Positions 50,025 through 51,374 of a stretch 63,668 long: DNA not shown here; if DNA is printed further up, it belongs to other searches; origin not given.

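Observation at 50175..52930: Three-gene accessory module: cNMP-binding protein, orphan class I HMG-CoA reductase and DUF2806-like protein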

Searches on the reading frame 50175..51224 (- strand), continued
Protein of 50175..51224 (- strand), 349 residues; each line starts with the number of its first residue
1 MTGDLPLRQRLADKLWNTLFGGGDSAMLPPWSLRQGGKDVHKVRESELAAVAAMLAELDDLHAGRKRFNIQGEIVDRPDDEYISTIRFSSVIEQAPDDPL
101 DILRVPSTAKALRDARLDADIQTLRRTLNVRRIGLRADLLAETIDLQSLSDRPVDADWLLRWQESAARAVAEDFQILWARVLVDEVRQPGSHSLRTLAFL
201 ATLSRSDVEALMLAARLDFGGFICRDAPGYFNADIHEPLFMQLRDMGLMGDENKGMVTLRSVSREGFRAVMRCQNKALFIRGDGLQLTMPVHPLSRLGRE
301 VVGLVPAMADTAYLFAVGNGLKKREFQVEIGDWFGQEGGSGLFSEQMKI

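Call 59: fold_search(model_id=the predicted structure, library=pdb)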
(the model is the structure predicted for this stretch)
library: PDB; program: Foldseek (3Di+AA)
matches with E <= 10: 186; with E <= 0.001: 0
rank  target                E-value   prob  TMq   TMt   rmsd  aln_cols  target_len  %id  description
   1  9rs8_B                5.5e-01  0.03  0.10  0.09  17.0       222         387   11  human Fuzzy-Inturned (released 2025-07-30)
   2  2it9_A                8.4e-01  0.08  0.07  0.17  15.7       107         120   14  Crystal structure of a protein with unknown function from DUF155 family (YP_292156.1) from Prochlorococcus sp. NATL2A  (released 2006-11-28)
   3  2it9_D                8.4e-01  0.07  0.07  0.17  15.9       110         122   13  Crystal structure of a protein with unknown function from DUF155 family (YP_292156.1) from Prochlorococcus sp. NATL2A  (released 2006-11-28)
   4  9h18_B                9.4e-01  0.04  0.13  0.15  15.8       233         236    8  Crystal structure of OXA-405 in complex with nacubactam (released 2025-09-03)
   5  9h17_A                9.4e-01  0.03  0.10  0.13  17.4       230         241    7  Crystal structure of OXA-405 in complex with avibactam (released 2025-09-03)
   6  5odz_D                9.4e-01  0.03  0.11  0.13  16.4       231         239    8  CRYSTAL STRUCTURE OF THE BETA-LACTAMASE OXA-163 (released 2017-10-18)
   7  5vba_A                9.9e-01  0.04  0.12  0.11  23.6       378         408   13  Structure of EspG1 chaperone from the type VII (ESX-1) secretion system determined with the assistance of N-terminal T (released 2017-07-05)
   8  7alc_A                1.0e+00  0.07  0.12  0.18  17.0       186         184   10  human GCH-GFRP stimulatory complex (released 2021-10-13)
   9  9h13_A                1.0e+00  0.04  0.12  0.15  16.1       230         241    7  Crystal structure of OXA-163 apoenzyme (released 2025-09-03)
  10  9dd2                  1.1e+00  0.10  0.15  0.19  12.0       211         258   16  Crystal Structure of Designed allosteric facilitated dissociation switch AS5 (released 2025-08-20)
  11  8c7g_C                1.2e+00  0.03  0.10  0.09  17.2       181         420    9  Drosophila melanogaster Rab7 GEF complex Mon1-Ccz1-Bulli (released 2023-05-17)
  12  4v7n_AH               1.3e+00  0.04  0.09  0.09  16.2       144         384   13  Glycocyamine kinase, beta-beta homodimer from marine worm Namalycastis sp., with transition state analog Mg(II)-ADP-N (released 2014-07-09)
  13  4w4j_A                1.4e+00  0.03  0.09  0.11  19.0       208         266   12  Crystal structure of EspG3 from the ESX-3 type VII secretion system of M. smegmatis (released 2014-10-01)
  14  9lol_B                1.5e+00  0.03  0.08  0.08  18.4       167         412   12  Cryo-EM structure of human MON1A-CCZ1-RAB7A (released 2025-12-03)
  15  5fdh_A                1.5e+00  0.02  0.11  0.14  16.8       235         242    9  CRYSTAL STRUCTURE OF OXA-405 BETA-LACTAMASE (released 2016-12-28)
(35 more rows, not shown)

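Call 60: search_protein_families(library=padloc, proteins=[window:50175-51224:-], max_evalue=0.01)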
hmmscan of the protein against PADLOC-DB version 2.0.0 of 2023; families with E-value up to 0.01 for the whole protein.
window:50175-51224:- (349 aa): 0 families

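Call 62: search_protein_families(library=phrogs, proteins=[window:50175-51224:-], max_evalue=0.01)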
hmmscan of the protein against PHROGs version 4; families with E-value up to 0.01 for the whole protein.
window:50175-51224:- (349 aa): 0 families

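Call 64: search_protein_families(library=pfam, alignment_id=A2, max_evalue=1)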
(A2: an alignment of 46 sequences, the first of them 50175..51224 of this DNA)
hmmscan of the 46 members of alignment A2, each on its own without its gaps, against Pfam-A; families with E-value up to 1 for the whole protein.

A. member 1, window:50175-51224:- (349 aa): 1 family
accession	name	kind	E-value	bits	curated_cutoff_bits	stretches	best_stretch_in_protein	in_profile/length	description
PF10987.13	DUF2806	-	1.6e-14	54.8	24.5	1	145-217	30-101/221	Protein of unknown function (DUF2806)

B. families by the number of members that match (of 46 scanned): 7 families
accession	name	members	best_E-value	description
PF10987.13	DUF2806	46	4.6e-18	Protein of unknown function (DUF2806)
PF13305.11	TetR_C_33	5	0.038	Tetracyclin repressor-like, C-terminal domain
PF01418.23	HTH_6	2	0.14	Helix-turn-helix domain, rpiR family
PF16693.10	Yop-YscD_ppl_1st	2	0.26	YscD/CdsD-like Bon-like domain 1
PF00038.26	Filament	1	0.017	Intermediate filament protein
PF12602.13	FinO_N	1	0.046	Fertility inhibition protein N terminal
PF09105.16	SelB-wing_1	1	0.1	Elongation factor SelB, winged helix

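Call 69: fold_search(model_id=the predicted structure, library=viral)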
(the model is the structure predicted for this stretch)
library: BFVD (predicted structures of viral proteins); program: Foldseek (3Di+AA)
matches with E <= 10: 207; with E <= 0.001: 1
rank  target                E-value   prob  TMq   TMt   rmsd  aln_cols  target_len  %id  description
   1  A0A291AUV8            1.8e-09  1.00  0.48  0.70   4.0       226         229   16  (no name in the UniProt tables at hand)
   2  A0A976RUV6            1.9e-01  0.14  0.08  0.12  13.6       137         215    8  (no name in the UniProt tables at hand)
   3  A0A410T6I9            2.2e-01  0.15  0.09  0.08  11.8        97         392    7  (no name in the UniProt tables at hand)
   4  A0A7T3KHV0            3.9e-01  0.10  0.10  0.09  15.2       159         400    9  Putative AAA/AAA+ superfamily ATPase [Campylobacter phage F374]
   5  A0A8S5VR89            3.9e-01  0.08  0.12  0.07  22.8       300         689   14  (no name in the UniProt tables at hand)
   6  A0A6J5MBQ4            5.4e-01  0.08  0.12  0.15  23.6       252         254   12  Uncharacterized protein [uncultured Caudovirales phage]
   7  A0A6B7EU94            6.0e-01  0.05  0.10  0.15  17.4       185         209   11  (no name in the UniProt tables at hand)
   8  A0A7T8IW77            6.3e-01  0.06  0.10  0.09  13.0       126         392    8  Putative DNA polymerase III, beta subunit [Erwinia phage pEa_SNUABM_5]
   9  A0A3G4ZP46            6.7e-01  0.12  0.10  0.20  15.5       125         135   10  Uncharacterized protein [Terrestrivirus sp.]
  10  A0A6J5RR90            6.7e-01  0.03  0.08  0.11  16.8       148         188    9  Lipoprotein [uncultured Caudovirales phage]
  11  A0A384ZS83            7.8e-01  0.09  0.09  0.11  13.4       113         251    8  Uncharacterized protein [Vibrio phage YC]
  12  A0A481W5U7            7.8e-01  0.03  0.09  0.08  24.7       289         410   13  Uncharacterized protein [Pseudomonas phage Lana]
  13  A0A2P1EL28            9.1e-01  0.06  0.10  0.20  12.8       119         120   10  Uncharacterized protein [Moumouvirus australiensis]
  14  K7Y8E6                9.6e-01  0.09  0.11  0.24  12.3       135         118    9  Uncharacterized protein [Megavirus courdo11]
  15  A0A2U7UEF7            1.1e+00  0.04  0.12  0.10  21.9       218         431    9  GTP cyclohydrolase I [Pandoravirus macleodensis]
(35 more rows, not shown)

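Call 70: search_dna_similar(query=window:50175-51224:-, collection=phages, mode=protein, max_evalue=0.001, max_rows=15)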
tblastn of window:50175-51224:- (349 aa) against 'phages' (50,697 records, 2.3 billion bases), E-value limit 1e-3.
No match.

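Call 71: search_dna_similar(query=window:50175-51224:-, collection=plasmids, mode=protein, max_evalue=0.001, max_rows=15)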
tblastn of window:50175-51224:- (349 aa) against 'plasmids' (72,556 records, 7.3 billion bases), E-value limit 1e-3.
Records with a match: 33; places in all: 34; records where one place covers at least 80% of the query: 1.
Best place of each record, by identity: <60% 33.
By first word of the organism name: Escherichia 22; Salmonella 5; Phaeobacter 4; Paraburkholderia 1; Klebsiella 1.
By predicted mobility (MOB-suite, as given by PLSDB): conjugative 32; non-mobilizable 1.
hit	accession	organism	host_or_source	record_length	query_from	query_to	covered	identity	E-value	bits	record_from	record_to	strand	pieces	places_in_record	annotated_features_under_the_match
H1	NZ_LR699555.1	Paraburkholderia dioscoreae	-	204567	1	345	99%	27.5%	3e-18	93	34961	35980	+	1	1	DUF2806 domain-containing protein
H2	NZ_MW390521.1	Escherichia coli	-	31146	125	331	59%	24.5%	3e-5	54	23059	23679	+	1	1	DUF2806 domain-containing protein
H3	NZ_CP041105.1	Klebsiella pneumoniae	Swine,Rectal swab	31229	125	331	59%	24.5%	3e-5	54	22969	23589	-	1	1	DUF2806 domain-containing protein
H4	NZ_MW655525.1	Salmonella enterica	chicken digestive tract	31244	125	331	59%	24.5%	3e-5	54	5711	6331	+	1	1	DUF2806 domain-containing protein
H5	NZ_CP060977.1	Escherichia coli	Homo sapiens,urine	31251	125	331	59%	24.5%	3e-5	54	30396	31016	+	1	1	DUF2806 domain-containing protein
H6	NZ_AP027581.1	Escherichia coli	-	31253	125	331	59%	24.5%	3e-5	54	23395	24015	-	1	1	DUF2806 domain-containing protein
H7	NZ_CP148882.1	Salmonella enterica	-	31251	125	331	59%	24.5%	3e-5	54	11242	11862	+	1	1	DUF2806 domain-containing protein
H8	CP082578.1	Salmonella enterica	Chicken Breasts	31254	125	331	59%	24.5%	3e-5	54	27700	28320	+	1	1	DUF2806 domain-containing protein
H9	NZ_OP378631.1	Escherichia coli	-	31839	125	331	59%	24.5%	3e-5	54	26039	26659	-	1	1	DUF2806 domain-containing protein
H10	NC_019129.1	Salmonella enterica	-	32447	125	331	59%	24.5%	3e-5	54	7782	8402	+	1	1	DUF2806 domain-containing protein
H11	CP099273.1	Escherichia coli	culture,Pooled soil sample collected ...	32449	125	331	59%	24.5%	3e-5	54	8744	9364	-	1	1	DUF2806 domain-containing protein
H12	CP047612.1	Escherichia coli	surface water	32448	125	331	59%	24.5%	3e-5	54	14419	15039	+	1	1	DUF2806 domain-containing protein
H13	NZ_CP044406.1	Escherichia coli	surface water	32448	125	331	59%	24.5%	3e-5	54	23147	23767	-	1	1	DUF2806 domain-containing protein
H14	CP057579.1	Escherichia coli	culture,Pooled cattle faecal samples ...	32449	125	331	59%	24.5%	3e-5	54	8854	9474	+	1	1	DUF2806 domain-containing protein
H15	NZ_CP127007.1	Escherichia coli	mixed culture,pork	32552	125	331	59%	24.5%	3e-5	54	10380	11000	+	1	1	DUF2806 domain-containing protein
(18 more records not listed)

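Call 72: get_annotated_region(hit=H1, flank=6000)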
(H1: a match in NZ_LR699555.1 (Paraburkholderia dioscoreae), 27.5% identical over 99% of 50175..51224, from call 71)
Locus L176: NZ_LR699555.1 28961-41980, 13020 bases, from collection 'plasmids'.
description: Paraburkholderia dioscoreae strain Msb3 plasmid pI
organism: Paraburkholderia dioscoreae (NCBI taxid 2604047)
taxonomy: Bacteria; Pseudomonadota; Betaproteobacteria; Burkholderiales; Burkholderiaceae; Paraburkholderia; Paraburkholderia dioscoreae
host: -; source: -; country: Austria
typing (MOB-suite, as given by PLSDB): non-mobilizable; mating-pair formation MPF_F
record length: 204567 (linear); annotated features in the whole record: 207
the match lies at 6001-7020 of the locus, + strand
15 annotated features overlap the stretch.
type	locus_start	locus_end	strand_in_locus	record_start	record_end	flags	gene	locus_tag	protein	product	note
CDS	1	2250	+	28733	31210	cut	-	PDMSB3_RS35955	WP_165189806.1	arsenate reductase (azurin) large subunit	-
CDS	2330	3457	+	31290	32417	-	moaA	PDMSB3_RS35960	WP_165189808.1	GTP 3',8-cyclase MoaA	GO:0006777 - Mo-molybdopterin cofactor biosynthetic process [Evidence IEA]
CDS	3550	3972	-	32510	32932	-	arsC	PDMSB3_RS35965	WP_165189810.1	arsenate reductase (glutaredoxin)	-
CDS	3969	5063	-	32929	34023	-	-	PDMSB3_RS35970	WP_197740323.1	ArsO family NAD(P)H-dependent flavin-containing monooxygenase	-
CDS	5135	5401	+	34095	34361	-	-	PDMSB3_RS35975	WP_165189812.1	hypothetical protein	-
CDS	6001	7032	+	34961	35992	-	-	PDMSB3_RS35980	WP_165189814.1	DUF2806 domain-containing protein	-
CDS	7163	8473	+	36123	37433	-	-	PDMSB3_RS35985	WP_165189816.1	restriction endonuclease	GO:0009307 - DNA restriction-modification system [Evidence IEA]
CDS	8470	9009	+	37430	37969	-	-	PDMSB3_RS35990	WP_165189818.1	hypothetical protein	-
CDS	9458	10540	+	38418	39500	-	-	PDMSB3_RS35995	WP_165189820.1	hypothetical protein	-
CDS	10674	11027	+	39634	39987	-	-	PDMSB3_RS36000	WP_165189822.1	hypothetical protein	-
CDS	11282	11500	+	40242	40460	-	-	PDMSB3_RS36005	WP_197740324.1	hypothetical protein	-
CDS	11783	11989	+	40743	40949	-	-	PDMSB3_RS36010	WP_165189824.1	hypothetical protein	-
CDS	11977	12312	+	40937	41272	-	-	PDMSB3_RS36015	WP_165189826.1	hypothetical protein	-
CDS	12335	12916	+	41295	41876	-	-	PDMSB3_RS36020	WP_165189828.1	site-2 protease family protein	GO:0006508 - proteolysis [Evidence IEA]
CDS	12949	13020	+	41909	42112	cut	-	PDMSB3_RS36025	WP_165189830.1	hypothetical protein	-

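Call 88: find_encoding_contigs(protein=P0046, flank=6000, max_places=2)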
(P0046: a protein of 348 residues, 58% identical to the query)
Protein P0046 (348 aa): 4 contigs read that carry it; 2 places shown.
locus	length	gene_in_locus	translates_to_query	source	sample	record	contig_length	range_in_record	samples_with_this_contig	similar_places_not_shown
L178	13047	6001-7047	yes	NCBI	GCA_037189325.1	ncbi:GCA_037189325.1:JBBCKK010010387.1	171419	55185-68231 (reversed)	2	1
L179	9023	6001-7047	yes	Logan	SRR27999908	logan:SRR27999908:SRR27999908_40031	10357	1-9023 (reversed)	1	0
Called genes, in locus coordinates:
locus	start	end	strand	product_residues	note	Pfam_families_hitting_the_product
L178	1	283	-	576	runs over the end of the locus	PF13424:TPR_12 (faint), PF21033:RMD1-3 (faint), PF07721:TPR_4 (faint), PF12895:ANAPC3 (weak), PF13429:TPR_15 (weak), PF14559:TPR_19, PF13432:TPR_16 (weak), PF13371:TPR_9 (weak), +11 more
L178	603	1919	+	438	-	PF05201:GlutR_N, PF01488:Shikimate_DH, PF00745:GlutR_dimer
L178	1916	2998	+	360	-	PF03462:PCRF, PF16326:ABC_tran_CTD (faint), PF00472:RF-1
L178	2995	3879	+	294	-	PF17827:PrmC_N, PF05175:MTS, PF06325:PrmA, PF13489:Methyltransf_23 (weak), PF13847:Methyltransf_31, PF08241:Methyltransf_11 (weak), PF08242:Methyltransf_12 (weak), PF13649:Methyltransf_25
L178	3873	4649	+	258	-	PF00899:ThiF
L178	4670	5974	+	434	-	PF01636:APH (faint), PF03109:ABC1, PF27536:UbiB_helical (weak)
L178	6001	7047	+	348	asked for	PF10987:DUF2806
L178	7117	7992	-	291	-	PF00378:ECH_1, PF16113:ECH_2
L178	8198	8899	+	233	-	PF02525:Flavodoxin_2, PF03358:FMN_red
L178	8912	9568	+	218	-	-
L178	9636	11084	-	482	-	PF02934:GatB_N, PF02637:GatB_Yqey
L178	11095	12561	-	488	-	PF01425:Amidase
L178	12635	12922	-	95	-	PF02686:GatC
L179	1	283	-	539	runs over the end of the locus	?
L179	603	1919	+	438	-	PF05201:GlutR_N, PF01488:Shikimate_DH, PF00745:GlutR_dimer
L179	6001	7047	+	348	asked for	PF10987:DUF2806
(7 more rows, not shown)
